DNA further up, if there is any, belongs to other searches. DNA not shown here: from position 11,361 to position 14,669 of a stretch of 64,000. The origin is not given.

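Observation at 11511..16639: Envelope module: SPFH protein, HPS-like enzyme, PEGA protein and a 1002-aa epimerase-TM-ectodomain fusion in one overlapping operon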

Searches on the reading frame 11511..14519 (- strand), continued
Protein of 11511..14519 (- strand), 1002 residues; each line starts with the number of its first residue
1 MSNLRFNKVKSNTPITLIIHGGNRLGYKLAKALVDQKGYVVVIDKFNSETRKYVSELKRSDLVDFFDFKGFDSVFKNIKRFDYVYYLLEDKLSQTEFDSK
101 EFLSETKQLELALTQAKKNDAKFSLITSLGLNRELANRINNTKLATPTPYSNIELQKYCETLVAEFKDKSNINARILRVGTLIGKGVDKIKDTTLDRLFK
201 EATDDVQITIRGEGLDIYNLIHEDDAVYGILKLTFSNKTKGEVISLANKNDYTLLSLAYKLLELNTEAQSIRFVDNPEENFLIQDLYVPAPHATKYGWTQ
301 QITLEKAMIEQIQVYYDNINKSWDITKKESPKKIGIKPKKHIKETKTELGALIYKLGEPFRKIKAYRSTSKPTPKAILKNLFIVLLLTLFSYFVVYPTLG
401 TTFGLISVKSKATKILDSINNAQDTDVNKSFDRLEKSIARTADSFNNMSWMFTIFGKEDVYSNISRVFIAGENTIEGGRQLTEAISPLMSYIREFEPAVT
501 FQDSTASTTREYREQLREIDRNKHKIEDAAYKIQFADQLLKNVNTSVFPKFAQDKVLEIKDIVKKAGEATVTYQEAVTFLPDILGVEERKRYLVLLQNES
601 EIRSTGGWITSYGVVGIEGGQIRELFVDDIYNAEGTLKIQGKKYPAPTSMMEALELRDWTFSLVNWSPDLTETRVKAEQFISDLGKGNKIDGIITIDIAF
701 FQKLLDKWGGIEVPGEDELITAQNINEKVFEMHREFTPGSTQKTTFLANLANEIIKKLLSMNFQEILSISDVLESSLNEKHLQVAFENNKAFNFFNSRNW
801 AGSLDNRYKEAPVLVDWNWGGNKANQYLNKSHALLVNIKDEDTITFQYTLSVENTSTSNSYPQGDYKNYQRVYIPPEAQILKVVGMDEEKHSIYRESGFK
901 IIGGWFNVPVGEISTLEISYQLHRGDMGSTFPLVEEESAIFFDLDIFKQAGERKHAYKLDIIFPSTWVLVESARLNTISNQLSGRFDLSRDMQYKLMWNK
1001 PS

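Call 71: find_related_loci(query=A4, collection=metagenome_contigs, flank=4000)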
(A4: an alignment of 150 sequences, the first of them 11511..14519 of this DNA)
Query A4 (1002 aa) in metagenome_contigs; peptide patterns used: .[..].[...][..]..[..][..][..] (x = any residue, [..] = any of these).
600 stretches matched a pattern (row limit reached: there are more); 560 encode a relative of the query (tblastn E <= 1e-3); the best 80 are kept; 80 distinct loci.
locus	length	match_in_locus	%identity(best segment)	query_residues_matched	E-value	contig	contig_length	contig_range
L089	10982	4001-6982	48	8-1000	0e+0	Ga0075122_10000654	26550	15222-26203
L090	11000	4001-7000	48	1-1000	0e+0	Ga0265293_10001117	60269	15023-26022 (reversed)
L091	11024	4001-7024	43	1-998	0e+0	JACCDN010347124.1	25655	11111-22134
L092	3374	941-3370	41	1-813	0e+0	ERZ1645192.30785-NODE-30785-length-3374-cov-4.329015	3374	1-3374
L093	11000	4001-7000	47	1-1000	0e+0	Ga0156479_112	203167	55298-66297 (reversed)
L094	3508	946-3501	26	1-828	2e-74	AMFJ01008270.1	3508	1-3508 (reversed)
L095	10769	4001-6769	25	13-890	1e-72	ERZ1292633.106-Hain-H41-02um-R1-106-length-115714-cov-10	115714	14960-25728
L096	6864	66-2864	26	8-922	5e-71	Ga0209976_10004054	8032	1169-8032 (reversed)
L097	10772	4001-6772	26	25-924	6e-69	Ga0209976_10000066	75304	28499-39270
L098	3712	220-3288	24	14-996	4e-69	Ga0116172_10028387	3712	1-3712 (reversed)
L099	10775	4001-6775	27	13-872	1e-67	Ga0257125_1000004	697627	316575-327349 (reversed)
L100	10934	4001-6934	26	8-1000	1e-63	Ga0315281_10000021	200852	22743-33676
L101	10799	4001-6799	24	12-1000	3e-62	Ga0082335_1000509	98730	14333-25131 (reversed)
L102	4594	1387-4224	24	8-922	2e-61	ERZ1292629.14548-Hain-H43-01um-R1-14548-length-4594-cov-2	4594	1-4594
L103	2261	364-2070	28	378-965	7e-61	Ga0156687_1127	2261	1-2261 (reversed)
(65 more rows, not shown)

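Call 77: fold_search(model_id=the predicted structure, library=pdb)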
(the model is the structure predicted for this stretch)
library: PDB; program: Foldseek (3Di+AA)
matches with E <= 10: 1731; with E <= 0.001: 550
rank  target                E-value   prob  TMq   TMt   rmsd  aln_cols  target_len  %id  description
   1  8sg0_A                6.2e-09  1.00  0.22  0.54  14.1       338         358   19  Crystal Structure of GDP-manose 3,5 epimerase de Myrciaria dubia in complex with substrate, product and NAD (released 2024-03-13)
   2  2c5a_B                1.5e-08  1.00  0.21  0.52  14.3       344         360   19  GDP-mannose-3', 5' -epimerase (Arabidopsis thaliana),Y174F, with GDP-beta-L-galactose bound in the active site (released 2005-11-14)
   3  8sg0_B                1.6e-08  1.00  0.22  0.54  14.1       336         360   19  Crystal Structure of GDP-manose 3,5 epimerase de Myrciaria dubia in complex with substrate, product and NAD (released 2024-03-13)
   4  2hun_B                1.9e-08  1.00  0.20  0.55  13.9       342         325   16  Crystal structure of hypothetical protein PH0414 from Pyrococcus horikoshii OT3 (released 2007-01-26)
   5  2b69                  2.1e-08  1.00  0.20  0.57  14.4       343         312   15  Crystal Structure of Human UDP-glucoronic acid decarboxylase (released 2005-10-18)
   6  8rdi_A                2.5e-08  1.00  0.21  0.59  12.7       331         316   17  Crystal structure of UDP-galactose 4-epimerase from Pyrococcus horikoshii containing Y145F mutation and with bound NAD (released 2024-12-18)
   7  8skb_D                2.8e-08  1.00  0.21  0.55  14.5       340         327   18  Crystal Structure of GDP-mannose 3,5 epimerase de Myrciaria dubia in complex with NAD (released 2024-03-13)
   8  2c54_A                2.9e-08  1.00  0.21  0.51  14.3       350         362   16  gdp-mannose-3', 5' -epimerase (arabidopsis thaliana),k178r, with gdp-beta-l-gulose and gdp-4-keto-beta-l-gulose bound  (released 2005-11-14)
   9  2c5e_A                3.1e-08  1.00  0.22  0.55  13.9       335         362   20  gdp-mannose-3', 5' -epimerase (arabidopsis thaliana), k217a, with gdp-alpha-d-mannose bound in the active site. (released 2005-11-14)
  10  8skb_B                3.2e-08  1.00  0.21  0.56  14.5       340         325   18  Crystal Structure of GDP-mannose 3,5 epimerase de Myrciaria dubia in complex with NAD (released 2024-03-13)
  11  4lk3_D                3.4e-08  1.00  0.20  0.65  14.2       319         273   16  Crystal structure of Human UDP-xylose synthase R236A substitution (released 2013-08-07)
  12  4gll_A                3.6e-08  1.00  0.21  0.60  13.2       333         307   16  Crystal structure of human UDP-xylose synthase. (released 2012-09-05)
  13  4gll_B                3.6e-08  1.00  0.20  0.59  14.6       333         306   17  Crystal structure of human UDP-xylose synthase. (released 2012-09-05)
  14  8rdh_A                3.6e-08  1.00  0.21  0.58  13.4       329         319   18  Crystal structure of UDP-galactose 4-epimerase from Pyrococcus horikoshii with bound NAD and GDP-L-fucose (released 2024-12-18)
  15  2c5a_A                4.1e-08  1.00  0.22  0.54  14.8       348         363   19  GDP-mannose-3', 5' -epimerase (Arabidopsis thaliana),Y174F, with GDP-beta-L-galactose bound in the active site (released 2005-11-14)
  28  8rdg_A                2.3e-07  1.00  0.21  0.59  11.9       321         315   17  Crystal structure of UDP-galactose 4-epimerase from Pyrococcus horikoshii with bound NAD (released 2024-12-18)
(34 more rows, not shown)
